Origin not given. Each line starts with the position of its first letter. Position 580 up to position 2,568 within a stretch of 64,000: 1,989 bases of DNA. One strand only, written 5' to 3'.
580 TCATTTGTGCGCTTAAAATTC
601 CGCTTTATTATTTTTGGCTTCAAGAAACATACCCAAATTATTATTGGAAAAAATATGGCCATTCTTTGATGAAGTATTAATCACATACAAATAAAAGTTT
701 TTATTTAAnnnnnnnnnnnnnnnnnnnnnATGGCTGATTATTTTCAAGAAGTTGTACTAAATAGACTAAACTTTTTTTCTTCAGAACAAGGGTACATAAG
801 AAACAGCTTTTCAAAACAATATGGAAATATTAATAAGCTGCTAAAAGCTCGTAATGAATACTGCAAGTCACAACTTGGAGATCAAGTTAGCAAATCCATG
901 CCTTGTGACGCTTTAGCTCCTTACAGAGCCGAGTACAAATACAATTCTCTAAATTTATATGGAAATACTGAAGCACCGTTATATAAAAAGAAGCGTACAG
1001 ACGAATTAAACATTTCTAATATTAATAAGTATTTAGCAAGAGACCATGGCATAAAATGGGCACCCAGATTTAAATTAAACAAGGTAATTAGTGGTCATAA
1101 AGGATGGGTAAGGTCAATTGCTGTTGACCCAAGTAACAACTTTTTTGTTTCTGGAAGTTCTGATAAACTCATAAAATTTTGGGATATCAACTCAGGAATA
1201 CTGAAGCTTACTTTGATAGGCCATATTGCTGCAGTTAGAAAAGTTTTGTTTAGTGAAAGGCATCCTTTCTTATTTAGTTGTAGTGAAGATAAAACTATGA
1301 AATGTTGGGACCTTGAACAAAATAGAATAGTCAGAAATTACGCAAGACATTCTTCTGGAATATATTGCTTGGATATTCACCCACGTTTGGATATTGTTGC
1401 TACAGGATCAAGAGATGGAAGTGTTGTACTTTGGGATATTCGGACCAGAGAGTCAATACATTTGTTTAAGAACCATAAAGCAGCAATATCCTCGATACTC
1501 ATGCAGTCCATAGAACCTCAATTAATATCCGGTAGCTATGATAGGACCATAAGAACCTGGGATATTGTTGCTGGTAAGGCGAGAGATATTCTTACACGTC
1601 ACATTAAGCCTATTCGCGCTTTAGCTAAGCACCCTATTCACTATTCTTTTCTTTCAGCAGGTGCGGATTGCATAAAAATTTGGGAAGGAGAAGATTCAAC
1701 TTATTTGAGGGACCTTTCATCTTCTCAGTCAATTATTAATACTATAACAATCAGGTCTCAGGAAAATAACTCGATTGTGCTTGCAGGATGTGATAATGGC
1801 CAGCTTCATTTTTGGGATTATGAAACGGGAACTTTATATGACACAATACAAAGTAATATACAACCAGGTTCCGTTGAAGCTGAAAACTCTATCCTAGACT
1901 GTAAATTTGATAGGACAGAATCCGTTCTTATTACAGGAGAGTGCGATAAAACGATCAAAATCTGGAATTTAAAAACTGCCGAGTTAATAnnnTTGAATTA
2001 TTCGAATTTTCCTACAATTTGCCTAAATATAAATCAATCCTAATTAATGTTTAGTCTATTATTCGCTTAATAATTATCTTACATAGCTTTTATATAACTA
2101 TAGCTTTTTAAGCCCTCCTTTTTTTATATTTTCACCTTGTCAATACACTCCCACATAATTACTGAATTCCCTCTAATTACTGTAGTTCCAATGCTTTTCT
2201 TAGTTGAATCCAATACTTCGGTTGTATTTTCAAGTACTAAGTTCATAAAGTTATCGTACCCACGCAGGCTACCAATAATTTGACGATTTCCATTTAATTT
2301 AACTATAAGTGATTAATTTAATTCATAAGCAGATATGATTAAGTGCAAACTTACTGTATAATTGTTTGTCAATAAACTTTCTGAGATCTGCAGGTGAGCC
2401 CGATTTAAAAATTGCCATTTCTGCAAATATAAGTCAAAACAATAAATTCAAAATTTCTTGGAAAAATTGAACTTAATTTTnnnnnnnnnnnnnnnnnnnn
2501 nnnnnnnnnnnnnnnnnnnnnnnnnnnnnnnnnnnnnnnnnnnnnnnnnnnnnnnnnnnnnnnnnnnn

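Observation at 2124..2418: Unannotated two-exon SmG gene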

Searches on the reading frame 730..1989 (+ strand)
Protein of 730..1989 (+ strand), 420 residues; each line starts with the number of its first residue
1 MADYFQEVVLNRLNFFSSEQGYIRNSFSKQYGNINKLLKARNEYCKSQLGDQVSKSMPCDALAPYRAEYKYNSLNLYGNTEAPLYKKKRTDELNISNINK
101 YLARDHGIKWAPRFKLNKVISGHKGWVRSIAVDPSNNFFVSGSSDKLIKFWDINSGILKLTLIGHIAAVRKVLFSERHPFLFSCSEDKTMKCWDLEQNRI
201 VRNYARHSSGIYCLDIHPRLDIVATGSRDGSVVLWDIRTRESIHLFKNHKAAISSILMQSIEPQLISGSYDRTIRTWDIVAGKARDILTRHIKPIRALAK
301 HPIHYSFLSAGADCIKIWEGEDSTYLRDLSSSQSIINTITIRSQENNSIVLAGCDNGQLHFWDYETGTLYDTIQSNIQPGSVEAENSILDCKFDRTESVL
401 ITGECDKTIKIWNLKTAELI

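Call 51: search_solved_structures(query=window:730-1989:+, max_evalue=1e-30)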
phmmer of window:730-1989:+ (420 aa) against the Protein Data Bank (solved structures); distinct sequences matched with E-value up to 1e-30: 114 (the best 60 are shown).
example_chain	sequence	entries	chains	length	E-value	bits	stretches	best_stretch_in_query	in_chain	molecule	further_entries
4yvd_A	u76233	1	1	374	1.2e-106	360.3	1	109-413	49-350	Pleiotropic regulator 1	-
7dh6_A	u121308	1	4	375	1.2e-106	360.3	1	109-413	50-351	Pleiotropic regulator 1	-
6qdv_J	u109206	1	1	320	1.4e-106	360.1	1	109-413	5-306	Pleiotropic regulator 1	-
5xjc_T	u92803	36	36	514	2.5e-106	359.2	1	109-413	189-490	Pleiotropic regulator 1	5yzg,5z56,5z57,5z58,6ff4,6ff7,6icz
5mqf_D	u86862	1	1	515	2.9e-103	349.2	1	109-413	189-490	Pleiotropic regulator 1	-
9l5r_T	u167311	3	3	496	1.9e-101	343.1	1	94-416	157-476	Pre-mRNA-splicing factor PRP46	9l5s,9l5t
9esh_K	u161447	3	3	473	1.2e-98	334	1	92-413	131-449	Pre-mRNA-splicing factor prp5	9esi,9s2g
3jb9_K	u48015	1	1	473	2.4e-97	329.7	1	109-413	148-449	Pre-mRNA-splicing factor prp5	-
8xi2_T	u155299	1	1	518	7.2e-96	324.8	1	110-413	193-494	PLRG1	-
8ro0_T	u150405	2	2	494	1.1e-92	314.2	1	109-413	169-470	WD_REPEATS_REGION domain-containing protein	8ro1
5lj3_J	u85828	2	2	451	1.2e-91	310.9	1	85-413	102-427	PRP46 | Pre-mRNA-splicing factor PRP46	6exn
5gm6_O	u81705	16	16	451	1.3e-91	310.8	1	85-413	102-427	Pre-mRNA-splicing factor PRP46 | BJ4_G0054360.mRNA.1.CDS.1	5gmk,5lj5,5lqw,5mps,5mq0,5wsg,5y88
7dco_T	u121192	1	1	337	4.1e-91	309.1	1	108-413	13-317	HLJ1_G0054350.mRNA.1.CDS.1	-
2ymu_A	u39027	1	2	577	5.2e-79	269.2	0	119-236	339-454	WD-40 REPEAT PROTEIN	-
9if7_LJ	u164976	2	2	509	1.6e-67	231.4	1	111-415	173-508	Guanine nucleotide-binding protein subunit beta-like protein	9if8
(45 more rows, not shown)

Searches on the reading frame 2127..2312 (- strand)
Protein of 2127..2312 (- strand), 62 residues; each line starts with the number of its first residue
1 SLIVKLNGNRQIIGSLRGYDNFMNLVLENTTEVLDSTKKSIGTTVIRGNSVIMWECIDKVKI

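Call 33: search_protein_families(library=pfam, proteins=[window:2127-2312:-], max_evalue=1)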
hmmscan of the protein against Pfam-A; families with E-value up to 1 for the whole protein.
seq(62 aa): 1 family
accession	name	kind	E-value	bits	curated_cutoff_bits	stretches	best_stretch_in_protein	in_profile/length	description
PF01423.28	LSM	-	1.7e-18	66.5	23.4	1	3-53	12-63/66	LSM domain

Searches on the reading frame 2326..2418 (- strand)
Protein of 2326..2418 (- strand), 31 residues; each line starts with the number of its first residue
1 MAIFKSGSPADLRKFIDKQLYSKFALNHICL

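Call 33: search_protein_families(library=pfam, proteins=[window:2326-2418:-], max_evalue=1)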
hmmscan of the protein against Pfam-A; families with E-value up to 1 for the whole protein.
seq(31 aa): 1 family
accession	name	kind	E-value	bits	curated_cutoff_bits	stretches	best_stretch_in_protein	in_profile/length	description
PF03752.18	ALF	-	0.099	13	25.4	1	6-21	25-40/42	Short repeats of unknown function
